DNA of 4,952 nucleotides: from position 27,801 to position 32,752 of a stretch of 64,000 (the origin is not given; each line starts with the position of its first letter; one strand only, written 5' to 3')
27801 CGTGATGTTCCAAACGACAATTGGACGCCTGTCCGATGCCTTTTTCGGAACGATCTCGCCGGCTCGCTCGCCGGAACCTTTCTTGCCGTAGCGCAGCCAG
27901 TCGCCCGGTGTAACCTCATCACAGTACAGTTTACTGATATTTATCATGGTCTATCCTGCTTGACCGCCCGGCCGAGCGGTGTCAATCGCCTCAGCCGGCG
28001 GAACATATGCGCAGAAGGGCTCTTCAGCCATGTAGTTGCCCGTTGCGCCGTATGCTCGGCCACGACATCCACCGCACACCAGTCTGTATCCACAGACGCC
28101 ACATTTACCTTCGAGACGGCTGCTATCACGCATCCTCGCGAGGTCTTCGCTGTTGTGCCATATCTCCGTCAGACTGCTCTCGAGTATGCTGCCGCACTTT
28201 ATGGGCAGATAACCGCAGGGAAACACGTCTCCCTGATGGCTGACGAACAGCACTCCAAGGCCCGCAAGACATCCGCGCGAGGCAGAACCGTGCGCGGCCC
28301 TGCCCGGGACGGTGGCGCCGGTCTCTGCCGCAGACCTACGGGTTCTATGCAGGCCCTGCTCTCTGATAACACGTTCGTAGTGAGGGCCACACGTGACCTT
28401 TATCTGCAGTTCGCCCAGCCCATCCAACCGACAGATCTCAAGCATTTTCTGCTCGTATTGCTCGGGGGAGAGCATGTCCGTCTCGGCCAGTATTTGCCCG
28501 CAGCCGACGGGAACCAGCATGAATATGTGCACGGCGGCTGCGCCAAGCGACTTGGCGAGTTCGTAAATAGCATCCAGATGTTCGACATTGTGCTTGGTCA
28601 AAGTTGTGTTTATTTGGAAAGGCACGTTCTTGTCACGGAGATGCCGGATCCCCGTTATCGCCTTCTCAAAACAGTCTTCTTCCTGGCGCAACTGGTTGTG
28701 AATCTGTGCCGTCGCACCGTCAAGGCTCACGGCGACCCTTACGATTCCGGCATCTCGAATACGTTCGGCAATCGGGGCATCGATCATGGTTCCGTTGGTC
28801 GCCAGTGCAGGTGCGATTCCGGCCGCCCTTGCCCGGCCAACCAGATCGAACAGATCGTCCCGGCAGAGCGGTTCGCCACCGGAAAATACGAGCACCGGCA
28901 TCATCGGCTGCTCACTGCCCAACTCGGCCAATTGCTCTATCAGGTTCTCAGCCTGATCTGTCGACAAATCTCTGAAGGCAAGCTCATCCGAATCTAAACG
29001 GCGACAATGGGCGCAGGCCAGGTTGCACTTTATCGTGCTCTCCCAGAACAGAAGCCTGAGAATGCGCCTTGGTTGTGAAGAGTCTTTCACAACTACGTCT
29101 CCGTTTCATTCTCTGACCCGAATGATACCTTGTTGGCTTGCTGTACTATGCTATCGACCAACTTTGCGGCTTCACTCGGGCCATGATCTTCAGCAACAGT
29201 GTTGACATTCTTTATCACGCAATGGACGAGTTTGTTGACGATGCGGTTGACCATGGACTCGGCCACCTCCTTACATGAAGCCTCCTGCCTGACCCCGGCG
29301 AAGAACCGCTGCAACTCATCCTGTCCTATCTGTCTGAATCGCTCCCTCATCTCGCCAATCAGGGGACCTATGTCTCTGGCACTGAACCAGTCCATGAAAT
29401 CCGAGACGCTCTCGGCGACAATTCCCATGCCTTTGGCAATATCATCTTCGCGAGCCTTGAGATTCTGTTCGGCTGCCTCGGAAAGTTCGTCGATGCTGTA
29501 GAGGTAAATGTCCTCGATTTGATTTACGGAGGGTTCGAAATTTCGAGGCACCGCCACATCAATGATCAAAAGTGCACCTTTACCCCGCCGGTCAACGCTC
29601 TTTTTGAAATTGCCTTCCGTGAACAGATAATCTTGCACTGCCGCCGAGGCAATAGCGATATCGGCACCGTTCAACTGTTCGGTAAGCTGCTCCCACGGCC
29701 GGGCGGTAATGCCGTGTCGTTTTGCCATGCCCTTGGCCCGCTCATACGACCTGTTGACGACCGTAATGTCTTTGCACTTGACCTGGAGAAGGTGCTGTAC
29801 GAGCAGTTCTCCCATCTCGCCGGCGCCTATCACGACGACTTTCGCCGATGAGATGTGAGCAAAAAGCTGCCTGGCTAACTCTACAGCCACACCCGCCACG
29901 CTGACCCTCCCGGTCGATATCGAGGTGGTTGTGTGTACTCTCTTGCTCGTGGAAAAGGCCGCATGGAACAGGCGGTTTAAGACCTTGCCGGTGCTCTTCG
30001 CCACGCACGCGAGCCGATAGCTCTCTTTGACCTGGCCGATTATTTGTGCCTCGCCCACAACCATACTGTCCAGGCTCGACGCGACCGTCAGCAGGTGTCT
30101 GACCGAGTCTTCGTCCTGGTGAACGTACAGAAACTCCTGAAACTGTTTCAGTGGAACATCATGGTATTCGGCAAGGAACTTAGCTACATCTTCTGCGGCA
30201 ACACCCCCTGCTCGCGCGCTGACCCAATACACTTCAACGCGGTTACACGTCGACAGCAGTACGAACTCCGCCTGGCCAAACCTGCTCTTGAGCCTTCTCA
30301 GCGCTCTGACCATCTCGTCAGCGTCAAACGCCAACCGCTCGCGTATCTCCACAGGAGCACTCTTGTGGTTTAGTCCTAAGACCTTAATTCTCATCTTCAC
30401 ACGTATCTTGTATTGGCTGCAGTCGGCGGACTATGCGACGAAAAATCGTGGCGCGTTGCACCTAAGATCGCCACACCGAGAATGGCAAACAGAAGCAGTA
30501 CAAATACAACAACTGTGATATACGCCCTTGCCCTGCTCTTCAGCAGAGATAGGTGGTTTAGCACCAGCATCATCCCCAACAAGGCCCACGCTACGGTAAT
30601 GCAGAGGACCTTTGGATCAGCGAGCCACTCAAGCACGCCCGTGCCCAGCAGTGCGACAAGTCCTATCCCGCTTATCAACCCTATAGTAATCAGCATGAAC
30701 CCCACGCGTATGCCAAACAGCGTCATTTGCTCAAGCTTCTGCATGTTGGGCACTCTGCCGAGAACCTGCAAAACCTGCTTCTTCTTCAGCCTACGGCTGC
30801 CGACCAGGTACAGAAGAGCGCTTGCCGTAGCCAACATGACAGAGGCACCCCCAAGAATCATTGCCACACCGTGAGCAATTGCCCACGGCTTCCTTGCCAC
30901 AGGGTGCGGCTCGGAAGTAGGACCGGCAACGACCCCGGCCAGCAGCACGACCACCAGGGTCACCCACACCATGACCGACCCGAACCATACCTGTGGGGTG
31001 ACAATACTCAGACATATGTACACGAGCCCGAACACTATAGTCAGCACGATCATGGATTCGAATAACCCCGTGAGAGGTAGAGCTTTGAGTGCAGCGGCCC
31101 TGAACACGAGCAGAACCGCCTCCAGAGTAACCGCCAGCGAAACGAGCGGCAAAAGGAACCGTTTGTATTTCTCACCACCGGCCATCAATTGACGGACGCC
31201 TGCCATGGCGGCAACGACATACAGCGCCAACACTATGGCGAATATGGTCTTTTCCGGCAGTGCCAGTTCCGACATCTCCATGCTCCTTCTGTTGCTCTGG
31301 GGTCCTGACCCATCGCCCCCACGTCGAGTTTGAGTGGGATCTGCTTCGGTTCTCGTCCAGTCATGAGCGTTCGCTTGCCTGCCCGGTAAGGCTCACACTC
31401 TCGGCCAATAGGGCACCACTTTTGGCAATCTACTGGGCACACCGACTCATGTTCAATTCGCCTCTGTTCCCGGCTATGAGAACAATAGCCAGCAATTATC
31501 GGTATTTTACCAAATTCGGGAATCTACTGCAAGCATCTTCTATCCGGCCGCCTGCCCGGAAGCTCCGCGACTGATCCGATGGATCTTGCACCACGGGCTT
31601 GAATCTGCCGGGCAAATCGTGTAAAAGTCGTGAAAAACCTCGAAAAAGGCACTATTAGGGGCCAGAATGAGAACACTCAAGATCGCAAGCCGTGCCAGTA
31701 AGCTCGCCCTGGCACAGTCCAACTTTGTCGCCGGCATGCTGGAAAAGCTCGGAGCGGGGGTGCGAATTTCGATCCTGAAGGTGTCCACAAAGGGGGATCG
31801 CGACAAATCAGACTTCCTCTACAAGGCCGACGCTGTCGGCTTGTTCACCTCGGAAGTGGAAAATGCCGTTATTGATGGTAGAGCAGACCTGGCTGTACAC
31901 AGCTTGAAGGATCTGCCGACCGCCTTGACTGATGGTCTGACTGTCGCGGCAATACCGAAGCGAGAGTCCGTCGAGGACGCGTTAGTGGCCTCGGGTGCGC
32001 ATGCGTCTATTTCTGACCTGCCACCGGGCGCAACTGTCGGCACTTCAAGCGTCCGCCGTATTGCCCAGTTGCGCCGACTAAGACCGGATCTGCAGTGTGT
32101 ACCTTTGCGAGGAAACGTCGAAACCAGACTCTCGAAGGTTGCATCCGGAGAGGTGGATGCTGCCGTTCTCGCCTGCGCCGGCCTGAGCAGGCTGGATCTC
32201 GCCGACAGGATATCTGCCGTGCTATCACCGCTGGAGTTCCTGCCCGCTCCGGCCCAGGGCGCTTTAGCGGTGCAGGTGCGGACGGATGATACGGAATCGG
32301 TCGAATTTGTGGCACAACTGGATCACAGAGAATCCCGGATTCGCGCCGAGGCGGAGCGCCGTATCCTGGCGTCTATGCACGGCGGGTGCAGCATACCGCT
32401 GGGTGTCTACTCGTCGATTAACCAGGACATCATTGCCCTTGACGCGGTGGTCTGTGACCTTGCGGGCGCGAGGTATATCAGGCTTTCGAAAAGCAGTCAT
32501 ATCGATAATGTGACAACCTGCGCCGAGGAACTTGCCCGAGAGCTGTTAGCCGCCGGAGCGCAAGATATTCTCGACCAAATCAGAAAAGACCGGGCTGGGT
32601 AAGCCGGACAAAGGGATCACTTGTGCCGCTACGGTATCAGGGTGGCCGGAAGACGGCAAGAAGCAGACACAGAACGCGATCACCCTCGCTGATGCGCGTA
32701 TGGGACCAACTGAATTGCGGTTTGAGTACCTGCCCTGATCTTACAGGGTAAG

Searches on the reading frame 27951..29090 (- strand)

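Call 88: search_protein_families(library=pfam, proteins=[window:27951-29090:-], max_evalue=0.00001)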
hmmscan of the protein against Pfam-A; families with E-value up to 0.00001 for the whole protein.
window:27951-29090:- (379 aa): 2 families
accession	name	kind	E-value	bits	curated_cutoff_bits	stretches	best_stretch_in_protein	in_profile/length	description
PF04055.27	Radical_SAM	-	1.7e-21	77.6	29.5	1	18-179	3-166/166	Radical SAM superfamily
PF13186.11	SPASM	-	9.9e-10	39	21.5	1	274-333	1-66/67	Iron-sulfur cluster-binding domain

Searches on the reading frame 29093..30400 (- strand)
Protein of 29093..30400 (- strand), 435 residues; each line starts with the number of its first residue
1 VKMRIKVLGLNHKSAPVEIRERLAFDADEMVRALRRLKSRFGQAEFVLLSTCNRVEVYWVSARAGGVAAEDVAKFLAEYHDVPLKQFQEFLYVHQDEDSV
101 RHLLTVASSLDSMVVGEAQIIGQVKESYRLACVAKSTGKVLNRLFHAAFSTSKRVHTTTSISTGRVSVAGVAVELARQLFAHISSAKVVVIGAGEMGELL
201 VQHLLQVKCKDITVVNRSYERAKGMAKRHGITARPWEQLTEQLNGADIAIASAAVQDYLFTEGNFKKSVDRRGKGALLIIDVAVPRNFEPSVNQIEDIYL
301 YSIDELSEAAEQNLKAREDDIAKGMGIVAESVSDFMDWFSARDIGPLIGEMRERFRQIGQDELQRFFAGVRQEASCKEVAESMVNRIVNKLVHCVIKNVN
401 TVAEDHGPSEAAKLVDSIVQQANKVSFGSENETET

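Call 88: search_protein_families(library=pfam, proteins=[window:29093-30400:-], max_evalue=0.00001)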
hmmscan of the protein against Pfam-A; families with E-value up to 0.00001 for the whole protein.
window:29093-30400:- (435 aa): 3 families
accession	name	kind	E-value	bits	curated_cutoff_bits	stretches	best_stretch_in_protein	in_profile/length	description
PF05201.20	GlutR_N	-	2.6e-53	180.3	27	1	8-159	1-151/151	Glutamyl-tRNAGlu reductase, N-terminal domain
PF01488.26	Shikimate_DH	-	1.8e-38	132.2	24.3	1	174-308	1-137/138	Shikimate / quinate 5-dehydrogenase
PF00745.25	GlutR_dimer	-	9.4e-18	64.8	22.9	1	326-418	4-96/99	Glutamyl-tRNAGlu reductase, dimerisation domain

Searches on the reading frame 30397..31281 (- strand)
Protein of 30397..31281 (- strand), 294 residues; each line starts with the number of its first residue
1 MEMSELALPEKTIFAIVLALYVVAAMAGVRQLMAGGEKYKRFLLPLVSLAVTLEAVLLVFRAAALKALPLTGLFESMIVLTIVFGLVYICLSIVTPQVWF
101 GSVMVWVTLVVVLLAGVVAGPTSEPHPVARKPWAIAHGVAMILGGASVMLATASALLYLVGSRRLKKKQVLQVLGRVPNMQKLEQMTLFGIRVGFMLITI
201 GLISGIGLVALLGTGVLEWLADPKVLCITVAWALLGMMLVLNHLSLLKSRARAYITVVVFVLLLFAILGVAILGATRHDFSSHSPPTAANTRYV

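Call 88: search_protein_families(library=pfam, proteins=[window:30397-31281:-], max_evalue=0.00001)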
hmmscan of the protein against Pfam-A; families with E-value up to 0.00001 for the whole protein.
window:30397-31281:- (294 aa): 1 family
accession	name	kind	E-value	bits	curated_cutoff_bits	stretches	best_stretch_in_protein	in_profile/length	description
PF01578.25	Cytochrom_C_asm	-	1.6e-13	51.2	29.9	1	72-276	3-210/212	Cytochrome C assembly protein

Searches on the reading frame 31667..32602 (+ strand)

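Call 88: search_protein_families(library=pfam, proteins=[window:31667-32602:+], max_evalue=0.00001)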
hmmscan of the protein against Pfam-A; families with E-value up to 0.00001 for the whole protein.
window:31667-32602:+ (311 aa): 2 families
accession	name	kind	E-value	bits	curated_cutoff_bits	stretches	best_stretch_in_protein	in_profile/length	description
PF01379.25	Porphobil_deam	-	3.6e-76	255.8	22.1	1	4-211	1-205/207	Porphobilinogen deaminase, dipyromethane cofactor binding domain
PF03900.20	Porphobil_deamC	-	5.2e-12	46.4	26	1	226-294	3-73/74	Porphobilinogen deaminase, C-terminal domain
